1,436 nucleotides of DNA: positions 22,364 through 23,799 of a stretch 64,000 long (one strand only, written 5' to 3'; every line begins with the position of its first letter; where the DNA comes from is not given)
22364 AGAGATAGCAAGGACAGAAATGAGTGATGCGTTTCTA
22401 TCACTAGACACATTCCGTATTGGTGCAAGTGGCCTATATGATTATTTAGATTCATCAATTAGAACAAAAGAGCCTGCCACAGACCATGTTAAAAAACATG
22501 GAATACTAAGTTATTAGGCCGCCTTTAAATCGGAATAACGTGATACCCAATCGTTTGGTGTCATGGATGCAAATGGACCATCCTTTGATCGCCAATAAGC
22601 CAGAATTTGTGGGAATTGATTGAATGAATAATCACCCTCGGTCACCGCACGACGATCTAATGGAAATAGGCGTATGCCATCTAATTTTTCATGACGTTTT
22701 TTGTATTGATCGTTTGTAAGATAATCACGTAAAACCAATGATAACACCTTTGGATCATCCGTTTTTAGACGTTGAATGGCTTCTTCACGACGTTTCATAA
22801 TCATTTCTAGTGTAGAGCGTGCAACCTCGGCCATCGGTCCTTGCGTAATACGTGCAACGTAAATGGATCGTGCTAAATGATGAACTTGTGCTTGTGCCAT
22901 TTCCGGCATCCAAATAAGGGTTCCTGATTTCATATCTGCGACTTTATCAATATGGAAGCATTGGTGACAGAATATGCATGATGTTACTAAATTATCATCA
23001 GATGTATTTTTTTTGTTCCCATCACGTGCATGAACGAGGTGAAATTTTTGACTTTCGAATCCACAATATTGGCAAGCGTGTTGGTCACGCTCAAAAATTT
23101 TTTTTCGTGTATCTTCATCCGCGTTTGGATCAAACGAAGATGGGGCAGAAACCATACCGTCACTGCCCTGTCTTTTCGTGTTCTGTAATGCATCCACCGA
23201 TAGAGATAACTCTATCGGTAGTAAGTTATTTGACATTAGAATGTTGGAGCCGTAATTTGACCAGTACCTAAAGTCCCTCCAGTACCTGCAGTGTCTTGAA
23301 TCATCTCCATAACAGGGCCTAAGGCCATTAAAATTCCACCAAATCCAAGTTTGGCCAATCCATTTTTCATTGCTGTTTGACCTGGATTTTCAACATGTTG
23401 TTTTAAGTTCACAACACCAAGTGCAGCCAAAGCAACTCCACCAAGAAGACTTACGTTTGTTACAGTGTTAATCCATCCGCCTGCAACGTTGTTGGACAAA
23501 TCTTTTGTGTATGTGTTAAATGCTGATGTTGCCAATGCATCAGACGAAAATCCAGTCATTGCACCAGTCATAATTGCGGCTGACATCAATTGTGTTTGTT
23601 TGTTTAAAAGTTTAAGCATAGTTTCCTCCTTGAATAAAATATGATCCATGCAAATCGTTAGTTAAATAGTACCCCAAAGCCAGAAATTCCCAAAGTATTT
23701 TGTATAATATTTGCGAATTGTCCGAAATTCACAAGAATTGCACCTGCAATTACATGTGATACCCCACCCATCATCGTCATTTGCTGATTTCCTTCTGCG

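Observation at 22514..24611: Isolated icmC-icmD-icmJ (dotE-dotP-dotN) type IVB secretion block on an alphaproteobacterial-type backbone, cut off before the ATPase gene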

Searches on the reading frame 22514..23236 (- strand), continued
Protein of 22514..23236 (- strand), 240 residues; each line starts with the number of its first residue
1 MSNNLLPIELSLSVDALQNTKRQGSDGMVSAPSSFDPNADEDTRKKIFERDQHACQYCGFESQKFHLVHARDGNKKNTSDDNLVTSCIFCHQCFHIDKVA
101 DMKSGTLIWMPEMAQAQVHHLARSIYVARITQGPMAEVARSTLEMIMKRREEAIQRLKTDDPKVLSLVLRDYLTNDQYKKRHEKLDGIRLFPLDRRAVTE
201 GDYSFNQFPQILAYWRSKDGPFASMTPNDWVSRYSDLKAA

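Call 71: find_related_loci(query=A3, collection=metagenome_contigs, flank=10000)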
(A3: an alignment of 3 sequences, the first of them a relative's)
Query A3 (230 aa) in metagenome_contigs; peptide patterns used: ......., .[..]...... (x = any residue, [..] = any of these).
388 stretches matched a pattern; 103 encode a relative of the query (tblastn E <= 1e-3); the best 80 are kept; 80 distinct loci.
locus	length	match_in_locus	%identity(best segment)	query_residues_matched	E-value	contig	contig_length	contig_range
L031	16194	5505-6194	100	1-230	2e-154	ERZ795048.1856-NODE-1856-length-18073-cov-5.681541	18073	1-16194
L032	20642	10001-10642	86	15-228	6e-124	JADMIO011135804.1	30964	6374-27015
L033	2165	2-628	92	20-228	2e-131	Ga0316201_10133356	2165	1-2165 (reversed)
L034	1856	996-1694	77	3-229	5e-131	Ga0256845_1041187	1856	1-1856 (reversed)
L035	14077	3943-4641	85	1-230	5e-121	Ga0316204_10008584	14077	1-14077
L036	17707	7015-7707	77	3-229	8e-120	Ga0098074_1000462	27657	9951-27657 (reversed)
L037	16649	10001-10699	76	1-229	2e-119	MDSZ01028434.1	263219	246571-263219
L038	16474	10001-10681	78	4-227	5e-119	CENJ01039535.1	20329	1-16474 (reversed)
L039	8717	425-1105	78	4-227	5e-119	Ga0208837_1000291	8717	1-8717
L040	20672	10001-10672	75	3-229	2e-116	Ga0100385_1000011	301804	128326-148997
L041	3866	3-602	87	28-227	3e-118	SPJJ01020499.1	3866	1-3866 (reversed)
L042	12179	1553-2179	80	20-227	7e-116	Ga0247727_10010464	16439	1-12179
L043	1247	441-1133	79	1-229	7e-126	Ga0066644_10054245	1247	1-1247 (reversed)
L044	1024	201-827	79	20-228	2e-126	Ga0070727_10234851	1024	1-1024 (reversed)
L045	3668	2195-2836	84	15-228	2e-117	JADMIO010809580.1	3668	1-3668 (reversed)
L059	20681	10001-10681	70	1-227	8e-111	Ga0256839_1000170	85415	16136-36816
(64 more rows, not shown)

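Call 76: find_homologous_proteins(query=L059:10808-11779:+, max_evalue=1e-50)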
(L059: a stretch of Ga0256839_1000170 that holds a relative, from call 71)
Query L059:10808-11779:+ (323 aa): 1462 proteins with E <= 1e-50 among 4324 candidates; the best 120 are listed.
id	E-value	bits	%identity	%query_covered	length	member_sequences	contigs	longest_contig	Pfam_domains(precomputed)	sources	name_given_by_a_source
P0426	9.3e-211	717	100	100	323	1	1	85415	PF12293.14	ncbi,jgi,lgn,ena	-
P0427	2.6e-175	600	85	97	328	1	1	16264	PF12293.14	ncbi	-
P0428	2.8e-168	577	83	97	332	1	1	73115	PF12293.14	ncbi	-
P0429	4.7e-167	573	80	96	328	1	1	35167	PF12293.14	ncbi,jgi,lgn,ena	-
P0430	2.4e-163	561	79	100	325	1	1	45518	PF12293.14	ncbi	-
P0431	4.4e-163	560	80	97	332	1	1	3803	PF12293.14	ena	-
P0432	1.3e-162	559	81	97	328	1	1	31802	PF12293.14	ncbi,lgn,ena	-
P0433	6.0e-161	553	77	99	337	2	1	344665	PF12293.14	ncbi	-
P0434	2.0e-160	551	77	99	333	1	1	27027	PF12293.14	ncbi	-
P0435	2.8e-159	548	81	91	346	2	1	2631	PF12293.14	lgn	-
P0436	4.3e-157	541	81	89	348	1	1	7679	PF12293.14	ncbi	-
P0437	6.2e-157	540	82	89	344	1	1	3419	PF12293.14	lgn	-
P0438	6.5e-157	540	72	100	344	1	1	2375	PF12293.14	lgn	-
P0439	2.7e-156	538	81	89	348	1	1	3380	PF12293.14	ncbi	-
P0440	1.5e-155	535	81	89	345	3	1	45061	PF12293.14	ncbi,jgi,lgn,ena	-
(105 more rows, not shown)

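Call 77: find_encoding_contigs(protein=P0129, flank=10000, max_places=4)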
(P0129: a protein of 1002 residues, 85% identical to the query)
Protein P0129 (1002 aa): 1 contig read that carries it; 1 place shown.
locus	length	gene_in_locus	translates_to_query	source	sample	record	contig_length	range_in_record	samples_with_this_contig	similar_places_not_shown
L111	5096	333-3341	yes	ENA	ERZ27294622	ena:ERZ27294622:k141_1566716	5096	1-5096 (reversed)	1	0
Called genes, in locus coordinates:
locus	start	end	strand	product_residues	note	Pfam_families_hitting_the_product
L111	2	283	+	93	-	?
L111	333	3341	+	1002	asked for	-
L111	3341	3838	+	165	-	-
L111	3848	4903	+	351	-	PF00248:Aldo_ket_red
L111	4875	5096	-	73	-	?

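Call 93: find_encoding_contigs(protein=P0433, flank=10000, max_places=3)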
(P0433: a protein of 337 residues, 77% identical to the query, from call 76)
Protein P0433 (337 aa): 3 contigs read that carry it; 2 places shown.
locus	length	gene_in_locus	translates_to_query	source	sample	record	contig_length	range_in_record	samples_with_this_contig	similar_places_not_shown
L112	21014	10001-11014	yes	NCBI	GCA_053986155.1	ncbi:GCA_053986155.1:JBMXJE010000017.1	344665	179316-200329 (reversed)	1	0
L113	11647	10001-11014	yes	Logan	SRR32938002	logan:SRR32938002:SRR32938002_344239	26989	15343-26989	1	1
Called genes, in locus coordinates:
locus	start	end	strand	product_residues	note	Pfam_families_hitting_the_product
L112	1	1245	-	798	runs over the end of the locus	PF00460:Flg_bb_rod, PF22638:FlgK_D1, PF06429:Flg_bbr_C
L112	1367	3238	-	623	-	-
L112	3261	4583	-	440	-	-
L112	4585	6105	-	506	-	-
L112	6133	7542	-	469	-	-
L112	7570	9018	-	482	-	-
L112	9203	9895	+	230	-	PF11393:T4BSS_DotI_IcmL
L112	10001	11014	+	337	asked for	PF12293:T4BSS_DotH_IcmK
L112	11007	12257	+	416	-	-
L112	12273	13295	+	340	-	-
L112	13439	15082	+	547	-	-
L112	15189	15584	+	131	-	-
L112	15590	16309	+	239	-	-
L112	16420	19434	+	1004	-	-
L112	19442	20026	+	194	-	-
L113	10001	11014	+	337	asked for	PF12293:T4BSS_DotH_IcmK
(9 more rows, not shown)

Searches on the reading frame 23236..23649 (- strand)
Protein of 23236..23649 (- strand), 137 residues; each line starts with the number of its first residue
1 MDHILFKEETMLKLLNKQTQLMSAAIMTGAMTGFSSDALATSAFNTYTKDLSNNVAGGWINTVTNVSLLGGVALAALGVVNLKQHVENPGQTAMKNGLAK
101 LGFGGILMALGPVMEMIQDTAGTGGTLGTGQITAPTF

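Call 3: search_protein_families(library=pfam, proteins=[window:23236-23649:-], max_evalue=1)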
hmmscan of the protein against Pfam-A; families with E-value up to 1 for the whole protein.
window:23236-23649:- (137 aa): 0 families

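Call 4: search_protein_families(library=ncbifam, proteins=[window:23236-23649:-], max_evalue=1)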
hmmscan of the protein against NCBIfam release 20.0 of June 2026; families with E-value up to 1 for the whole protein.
window:23236-23649:- (137 aa): 4 families
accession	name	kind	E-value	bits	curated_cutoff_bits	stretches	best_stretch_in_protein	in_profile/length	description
NF040958.1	linco_LnuH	exception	0.075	12.5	540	1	13-68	11-66/256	lincosamide nucleotidyltransferase Lnu(H)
TIGR00302.1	TIGR00302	equivalog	0.077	13.2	39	1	80-106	7-33/80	phosphoribosylformylglycinamidine synthase subunit PurS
NF004630.0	PRK05974.1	equivalog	0.081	12.9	75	1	80-106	8-34/83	phosphoribosylformylglycinamidine synthase subunit PurS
NF041559.1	BTH_I2691_fam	subfamily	0.26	9.7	150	1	24-127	654-758/858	T6SS effector BTH_I2691 family protein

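Call 23: search_solved_structures(query=window:23236-23649:-, max_evalue=1)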
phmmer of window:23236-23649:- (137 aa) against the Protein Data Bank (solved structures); distinct sequences matched with E-value up to 1: 0.

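Call 25: search_dna_similar(query=window:23236-23649:-, collection=plasmids, mode=protein, max_rows=10, max_evalue=0.01)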
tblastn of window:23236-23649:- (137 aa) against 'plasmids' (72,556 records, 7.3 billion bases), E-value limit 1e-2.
No match.

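Call 40: search_protein_representatives(protein=window:23236-23649:-)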
Query: 137 residues. Proteins with E-value up to 0.001 (for the whole library): 222; up to 1e-10: 57; up to 1e-30: 3. The best 150 are listed.
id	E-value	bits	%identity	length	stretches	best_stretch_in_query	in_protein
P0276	2.3e-44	166.8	28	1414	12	66-132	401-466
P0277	9.9e-39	148.6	72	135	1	11-126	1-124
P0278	2.6e-33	131.1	32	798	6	51-133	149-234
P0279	6.0e-26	107.3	30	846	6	10-118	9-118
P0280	5.5e-24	101.0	57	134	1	11-130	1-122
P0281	1.7e-23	99.3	28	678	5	61-125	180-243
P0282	2.5e-22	95.6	47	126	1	11-126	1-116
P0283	3.2e-20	88.8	33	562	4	61-128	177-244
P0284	6.1e-20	87.9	32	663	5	63-127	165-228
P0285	8.1e-20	87.5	29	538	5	38-121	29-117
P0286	2.0e-19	86.2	32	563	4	62-128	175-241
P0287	1.9e-18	83.0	29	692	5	18-126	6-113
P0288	4.3e-18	81.9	28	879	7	28-125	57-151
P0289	4.8e-18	81.8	29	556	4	64-125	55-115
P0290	6.3e-18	81.4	31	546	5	40-128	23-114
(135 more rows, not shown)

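Call 45: search_protein_families(library=pfam, alignment_id=A1, max_evalue=0.01)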
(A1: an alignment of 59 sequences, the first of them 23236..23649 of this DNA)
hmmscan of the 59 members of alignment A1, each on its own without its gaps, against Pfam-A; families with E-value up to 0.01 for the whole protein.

A. member 1, window:23236-23649:- (137 aa): 0 families

B. families by the number of members that match (of 59 scanned): 8 families
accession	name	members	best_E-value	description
PF20535.3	DUF6750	22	1.4e-08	Family of unknown function (DUF6750)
PF04956.18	TrbC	4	0.00057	TrbC/VIRB2 pilin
PF03779.20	SPW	2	0.0012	SPW repeat domain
PF03729.18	DUF308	1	0.00087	Short repeat of unknown function (DUF308)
PF09392.15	T3SS_needle_F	1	0.0031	Type III secretion needle MxiH, YscF, SsaG, EprI, PscF, EscF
PF24396.1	DUF7541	1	0.0033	Family of unknown function (DUF7541)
PF13572.11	DUF4134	1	0.0066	Domain of unknown function (DUF4134)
PF18895.5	T4SS_pilin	1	0.0082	Type IV secretion system pilin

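Call 90: predict_structure(alignment_id=A1)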
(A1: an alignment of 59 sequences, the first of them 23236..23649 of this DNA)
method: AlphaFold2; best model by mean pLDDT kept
length: 137 residues; sequences in the alignment: 59
mean_pLDDT: 73.7   pTM: 0.43
mean pLDDT of the five models: 73.7, 70.6, 67.0, 64.0, 63.7
residues with pLDDT >= 90: 7; 70-90: 84; 50-70: 45; < 50: 1
segments of 3 or more residues with pLDDT < 50: none
pLDDT, mean of each block of 10 residues (from residue 1): 78 79 74 57 56 60 77 86 90 87 86 76 56 68
secondary structure, 60 per line:
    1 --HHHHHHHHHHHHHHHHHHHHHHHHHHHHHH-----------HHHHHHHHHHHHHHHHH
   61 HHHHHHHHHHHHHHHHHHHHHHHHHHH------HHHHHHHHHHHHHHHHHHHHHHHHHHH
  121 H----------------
elements in order: H3-32 H44-87 H94-121

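Call 92: fold_search(model_id=the predicted structure, library=pdb)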
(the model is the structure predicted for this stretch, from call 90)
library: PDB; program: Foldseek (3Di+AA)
matches with E <= 10: 122; with E <= 0.001: 0
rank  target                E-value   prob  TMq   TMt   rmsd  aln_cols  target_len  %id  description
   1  9asc_A                6.0e-01  0.63  0.37  0.19   7.5        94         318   13  Cryo-EM Structure of the Glycosyltransferase ArnC from Salmonella enterica in the UDP-bound State Determined on Talos  (released 2025-02-05)
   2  6rwy_L                1.4e+00  0.41  0.29  0.47   4.2        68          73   15  Export apparatus core and inner rod of the Shigella type 3 secretion system (released 2020-02-12)
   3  9bhe_A                2.0e+00  0.44  0.34  0.17   3.4        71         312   18  Salmonella undecaprenyl-phosphate 4-deoxy-4-formamido-L-arabinose transferase (ArnC) bound to UDP (released 2025-02-12)
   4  2mme_MODEL_1_A        2.4e+00  0.60  0.36  0.54   2.9        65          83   15  Hybrid structure of the Shigella flexneri MxiH Type three secretion system needle (released 2014-10-08)
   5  9bhe_B                2.5e+00  0.28  0.36  0.19   6.0        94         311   16  Salmonella undecaprenyl-phosphate 4-deoxy-4-formamido-L-arabinose transferase (ArnC) bound to UDP (released 2025-02-12)
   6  6qum_Q                2.8e+00  0.33  0.34  0.53   4.3        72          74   18  Thermus thermophilus V/A-type ATPase/synthase, rotational state 1 (released 2019-08-28)
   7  4zws_G                2.8e+00  0.33  0.35  0.47  10.1        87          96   13  Crystal Structure of the Bacteriophage T4 recombination mediator protein UvsY, Lattice Type III (released 2016-03-02)
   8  5sv0_G                2.8e+00  0.16  0.30  0.19  16.6       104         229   14  Structure of the ExbB/ExbD complex from E. coli at pH 7.0 (released 2016-09-28)
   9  5zfp_B                3.0e+00  0.13  0.29  0.21  16.2       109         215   12  Structure of the ExbB/ExbD hexameric complex (released 2018-05-09)
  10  8zou_N3               3.0e+00  0.09  0.20  0.27  13.8       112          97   17  Respirasome open state 2 in presence of metformin (SC-MetO2) (released 2025-11-19)
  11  8axk_h                3.2e+00  0.35  0.34  0.53   3.5        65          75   14  Type 3 secretion system export apparatus core, inner rod and needle of Shigella flexneri (released 2023-03-01)
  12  5sv1_F                3.2e+00  0.14  0.30  0.20  16.6       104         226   14  Structure of the ExbB/ExbD complex from E. coli at pH 4.5 (released 2016-09-28)
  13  6qum_X                3.4e+00  0.23  0.30  0.49   4.7        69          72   20  Thermus thermophilus V/A-type ATPase/synthase, rotational state 1 (released 2019-08-28)
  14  4x5n_B                3.4e+00  0.21  0.34  0.48  14.2       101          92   10  Crystal structure of SemiSWEET in the inward-open and outward-open conformations (released 2015-01-21)
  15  5sv0_B                3.4e+00  0.14  0.29  0.19  16.0       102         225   14  Structure of the ExbB/ExbD complex from E. coli at pH 7.0 (released 2016-09-28)
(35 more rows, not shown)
